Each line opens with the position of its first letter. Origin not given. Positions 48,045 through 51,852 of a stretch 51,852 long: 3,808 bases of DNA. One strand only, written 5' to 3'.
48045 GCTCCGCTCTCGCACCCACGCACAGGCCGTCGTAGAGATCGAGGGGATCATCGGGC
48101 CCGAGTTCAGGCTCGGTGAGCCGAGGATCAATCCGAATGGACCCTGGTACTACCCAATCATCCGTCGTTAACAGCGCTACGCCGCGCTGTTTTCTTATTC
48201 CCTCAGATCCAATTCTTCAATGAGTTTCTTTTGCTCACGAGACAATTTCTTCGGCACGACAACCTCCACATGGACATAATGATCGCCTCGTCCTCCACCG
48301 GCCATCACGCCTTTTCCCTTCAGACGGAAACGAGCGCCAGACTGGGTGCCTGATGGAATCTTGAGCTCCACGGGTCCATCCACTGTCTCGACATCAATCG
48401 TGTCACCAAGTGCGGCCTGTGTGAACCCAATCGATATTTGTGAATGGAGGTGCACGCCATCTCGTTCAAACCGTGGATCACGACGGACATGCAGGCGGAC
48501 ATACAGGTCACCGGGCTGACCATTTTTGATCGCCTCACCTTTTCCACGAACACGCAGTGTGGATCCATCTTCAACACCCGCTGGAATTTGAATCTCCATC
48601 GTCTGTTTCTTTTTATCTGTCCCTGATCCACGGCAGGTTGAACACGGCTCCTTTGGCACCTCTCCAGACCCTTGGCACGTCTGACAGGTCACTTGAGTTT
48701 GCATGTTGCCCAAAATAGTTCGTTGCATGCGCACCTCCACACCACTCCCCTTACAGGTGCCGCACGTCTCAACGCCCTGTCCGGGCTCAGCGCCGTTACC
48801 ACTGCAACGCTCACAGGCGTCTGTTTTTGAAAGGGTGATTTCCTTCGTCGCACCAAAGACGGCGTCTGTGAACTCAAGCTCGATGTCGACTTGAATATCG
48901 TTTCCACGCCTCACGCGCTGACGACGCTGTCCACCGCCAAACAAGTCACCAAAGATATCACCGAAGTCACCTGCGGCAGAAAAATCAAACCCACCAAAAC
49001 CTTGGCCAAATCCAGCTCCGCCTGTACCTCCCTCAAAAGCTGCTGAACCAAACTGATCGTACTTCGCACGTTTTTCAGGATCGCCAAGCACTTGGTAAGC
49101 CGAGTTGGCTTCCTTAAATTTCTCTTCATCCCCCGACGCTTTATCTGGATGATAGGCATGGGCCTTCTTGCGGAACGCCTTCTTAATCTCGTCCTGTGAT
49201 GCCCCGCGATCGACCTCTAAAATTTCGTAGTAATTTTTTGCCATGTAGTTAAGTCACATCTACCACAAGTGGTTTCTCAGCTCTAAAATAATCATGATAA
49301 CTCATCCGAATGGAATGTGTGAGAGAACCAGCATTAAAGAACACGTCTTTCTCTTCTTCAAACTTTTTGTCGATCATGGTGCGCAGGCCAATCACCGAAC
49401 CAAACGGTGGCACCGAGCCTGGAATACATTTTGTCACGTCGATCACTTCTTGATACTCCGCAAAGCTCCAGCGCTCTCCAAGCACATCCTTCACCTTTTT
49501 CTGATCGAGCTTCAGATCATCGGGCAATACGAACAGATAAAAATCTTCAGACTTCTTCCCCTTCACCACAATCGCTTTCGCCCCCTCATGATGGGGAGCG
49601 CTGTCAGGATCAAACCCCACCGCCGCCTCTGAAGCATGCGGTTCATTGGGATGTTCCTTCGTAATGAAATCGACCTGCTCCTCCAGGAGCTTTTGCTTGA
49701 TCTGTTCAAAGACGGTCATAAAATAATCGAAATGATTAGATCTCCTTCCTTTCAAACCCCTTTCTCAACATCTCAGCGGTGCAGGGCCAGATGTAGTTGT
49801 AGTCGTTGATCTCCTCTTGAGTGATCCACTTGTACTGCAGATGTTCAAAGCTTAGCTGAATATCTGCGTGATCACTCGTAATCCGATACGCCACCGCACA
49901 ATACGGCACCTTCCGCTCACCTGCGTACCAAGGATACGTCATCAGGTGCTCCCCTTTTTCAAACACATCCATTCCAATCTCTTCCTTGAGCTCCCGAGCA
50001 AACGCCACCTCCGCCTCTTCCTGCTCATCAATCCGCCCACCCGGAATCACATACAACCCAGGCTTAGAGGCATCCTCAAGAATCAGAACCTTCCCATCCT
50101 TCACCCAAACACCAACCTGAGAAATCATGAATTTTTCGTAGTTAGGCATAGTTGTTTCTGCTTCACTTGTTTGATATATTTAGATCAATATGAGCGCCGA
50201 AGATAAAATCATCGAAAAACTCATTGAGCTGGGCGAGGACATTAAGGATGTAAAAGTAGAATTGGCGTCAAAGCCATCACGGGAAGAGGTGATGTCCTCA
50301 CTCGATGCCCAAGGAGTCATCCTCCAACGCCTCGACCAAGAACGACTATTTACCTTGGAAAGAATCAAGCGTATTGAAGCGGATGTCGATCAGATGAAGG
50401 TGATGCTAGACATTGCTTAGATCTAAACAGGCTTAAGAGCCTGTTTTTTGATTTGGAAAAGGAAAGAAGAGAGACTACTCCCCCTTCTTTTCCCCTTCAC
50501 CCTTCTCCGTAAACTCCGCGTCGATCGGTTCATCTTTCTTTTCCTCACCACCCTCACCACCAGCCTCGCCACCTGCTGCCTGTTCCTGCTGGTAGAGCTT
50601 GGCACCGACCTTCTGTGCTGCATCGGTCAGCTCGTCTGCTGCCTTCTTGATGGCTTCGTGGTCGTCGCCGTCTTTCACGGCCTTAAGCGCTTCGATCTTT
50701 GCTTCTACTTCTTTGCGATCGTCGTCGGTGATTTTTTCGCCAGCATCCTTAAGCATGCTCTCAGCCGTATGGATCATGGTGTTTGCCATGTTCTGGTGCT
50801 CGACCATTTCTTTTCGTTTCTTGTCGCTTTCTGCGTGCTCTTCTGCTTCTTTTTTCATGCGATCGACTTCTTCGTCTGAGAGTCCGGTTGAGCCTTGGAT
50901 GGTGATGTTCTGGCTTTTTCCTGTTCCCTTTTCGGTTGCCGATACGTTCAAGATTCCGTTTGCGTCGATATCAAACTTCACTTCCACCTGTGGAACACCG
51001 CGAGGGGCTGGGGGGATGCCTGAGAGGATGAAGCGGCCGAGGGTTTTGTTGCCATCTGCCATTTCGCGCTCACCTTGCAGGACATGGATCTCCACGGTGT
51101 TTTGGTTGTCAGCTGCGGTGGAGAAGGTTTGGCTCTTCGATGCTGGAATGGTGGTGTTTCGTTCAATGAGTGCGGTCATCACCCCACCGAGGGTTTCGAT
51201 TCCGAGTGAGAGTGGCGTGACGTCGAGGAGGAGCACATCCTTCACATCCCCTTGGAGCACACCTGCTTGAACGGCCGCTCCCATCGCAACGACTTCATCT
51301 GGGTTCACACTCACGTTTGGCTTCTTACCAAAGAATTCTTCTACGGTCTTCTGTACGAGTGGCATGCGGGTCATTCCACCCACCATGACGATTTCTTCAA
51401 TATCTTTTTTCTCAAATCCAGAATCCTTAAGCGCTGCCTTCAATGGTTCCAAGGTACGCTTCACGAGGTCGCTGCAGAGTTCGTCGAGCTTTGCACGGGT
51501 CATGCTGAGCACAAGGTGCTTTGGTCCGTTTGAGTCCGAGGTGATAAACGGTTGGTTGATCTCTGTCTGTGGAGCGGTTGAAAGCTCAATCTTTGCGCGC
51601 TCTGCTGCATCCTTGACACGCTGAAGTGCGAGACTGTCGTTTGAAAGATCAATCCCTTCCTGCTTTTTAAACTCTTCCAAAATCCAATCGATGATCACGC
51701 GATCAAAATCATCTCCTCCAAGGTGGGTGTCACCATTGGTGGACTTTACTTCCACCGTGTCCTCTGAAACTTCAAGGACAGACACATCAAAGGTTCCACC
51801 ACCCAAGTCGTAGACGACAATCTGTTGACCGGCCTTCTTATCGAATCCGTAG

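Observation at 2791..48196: Ten compositionally foreign, self-contained single-gene cassettes scattered through a housekeeping backbone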

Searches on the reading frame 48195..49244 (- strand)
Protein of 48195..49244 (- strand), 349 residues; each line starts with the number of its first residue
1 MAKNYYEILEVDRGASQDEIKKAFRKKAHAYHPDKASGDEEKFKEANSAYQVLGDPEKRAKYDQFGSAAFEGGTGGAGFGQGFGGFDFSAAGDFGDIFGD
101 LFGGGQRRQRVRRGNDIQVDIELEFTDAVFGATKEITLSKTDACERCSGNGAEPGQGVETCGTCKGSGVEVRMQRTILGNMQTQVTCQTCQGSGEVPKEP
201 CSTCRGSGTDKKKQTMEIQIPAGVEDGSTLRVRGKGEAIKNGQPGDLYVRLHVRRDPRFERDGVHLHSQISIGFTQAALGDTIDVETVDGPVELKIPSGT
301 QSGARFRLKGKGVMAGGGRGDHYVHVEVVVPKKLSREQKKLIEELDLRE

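Call 25: search_protein_families(library=pfam, proteins=[window:48195-49244:-], max_evalue=0.001)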
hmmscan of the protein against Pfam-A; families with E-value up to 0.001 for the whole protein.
window:48195-49244:- (349 aa): 3 families
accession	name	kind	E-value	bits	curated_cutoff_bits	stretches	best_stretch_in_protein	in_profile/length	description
PF01556.23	DnaJ_C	-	6e-48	163.2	26.6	1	117-331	1-152/152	DnaJ C terminal domain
PF00226.36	DnaJ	-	1.5e-23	83.1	27.8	1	4-63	1-63/63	DnaJ domain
PF00684.25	DnaJ_CXXCXGXG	-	4e-16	59.5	32.7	1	144-208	1-65/65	DnaJ central domain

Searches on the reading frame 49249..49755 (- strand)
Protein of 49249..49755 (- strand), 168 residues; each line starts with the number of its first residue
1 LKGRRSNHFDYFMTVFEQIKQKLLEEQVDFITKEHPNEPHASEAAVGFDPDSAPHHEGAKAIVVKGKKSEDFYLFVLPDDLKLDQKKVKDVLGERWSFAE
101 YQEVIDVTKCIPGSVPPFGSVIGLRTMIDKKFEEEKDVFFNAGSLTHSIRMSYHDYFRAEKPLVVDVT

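Call 25: search_protein_families(library=pfam, proteins=[window:49249-49755:-], max_evalue=0.001)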
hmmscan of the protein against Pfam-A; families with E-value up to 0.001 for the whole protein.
window:49249-49755:- (168 aa): 1 family
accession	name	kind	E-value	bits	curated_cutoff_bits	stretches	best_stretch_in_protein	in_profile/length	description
PF04073.20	tRNA_edit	-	8.2e-23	81.3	25.5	1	53-158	16-122/123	Aminoacyl-tRNA editing domain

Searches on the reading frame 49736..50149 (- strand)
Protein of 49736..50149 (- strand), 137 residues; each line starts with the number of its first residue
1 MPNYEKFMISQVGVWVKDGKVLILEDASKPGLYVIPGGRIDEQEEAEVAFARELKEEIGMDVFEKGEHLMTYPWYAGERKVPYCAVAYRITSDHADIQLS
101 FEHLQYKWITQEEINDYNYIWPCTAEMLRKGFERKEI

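Call 25: search_protein_families(library=pfam, proteins=[window:49736-50149:-], max_evalue=0.001)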
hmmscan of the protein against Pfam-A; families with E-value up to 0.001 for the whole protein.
window:49736-50149:- (137 aa): 1 family
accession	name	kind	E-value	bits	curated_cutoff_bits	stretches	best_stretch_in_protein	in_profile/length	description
PF00293.34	NUDIX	-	2.1e-14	54.1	21.1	1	12-120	6-123/134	NUDIX domain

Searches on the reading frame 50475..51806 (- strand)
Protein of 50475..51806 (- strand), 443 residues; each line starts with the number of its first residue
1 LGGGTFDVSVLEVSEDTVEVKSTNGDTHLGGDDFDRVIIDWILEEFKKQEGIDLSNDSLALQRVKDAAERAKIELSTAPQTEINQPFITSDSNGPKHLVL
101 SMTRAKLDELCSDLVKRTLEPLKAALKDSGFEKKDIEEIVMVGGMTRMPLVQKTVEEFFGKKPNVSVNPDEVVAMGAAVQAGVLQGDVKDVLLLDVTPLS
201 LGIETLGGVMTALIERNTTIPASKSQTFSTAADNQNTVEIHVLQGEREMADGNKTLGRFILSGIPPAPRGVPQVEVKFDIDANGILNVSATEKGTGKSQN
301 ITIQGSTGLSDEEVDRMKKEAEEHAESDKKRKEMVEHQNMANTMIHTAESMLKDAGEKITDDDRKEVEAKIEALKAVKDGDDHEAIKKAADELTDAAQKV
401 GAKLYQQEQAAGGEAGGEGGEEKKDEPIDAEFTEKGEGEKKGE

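Call 25: search_protein_families(library=pfam, proteins=[window:50475-51806:-], max_evalue=0.001)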
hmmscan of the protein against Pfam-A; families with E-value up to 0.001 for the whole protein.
window:50475-51806:- (443 aa): 2 families
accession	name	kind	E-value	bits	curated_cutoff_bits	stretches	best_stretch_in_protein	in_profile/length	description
PF00012.26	HSP70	-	5.6e-164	547.1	20.6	1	1-406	193-599/599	Hsp70 protein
PF02782.22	FGGY_C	-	0.00011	22.5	27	1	120-183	140-196/198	FGGY family of carbohydrate kinases, C-terminal domain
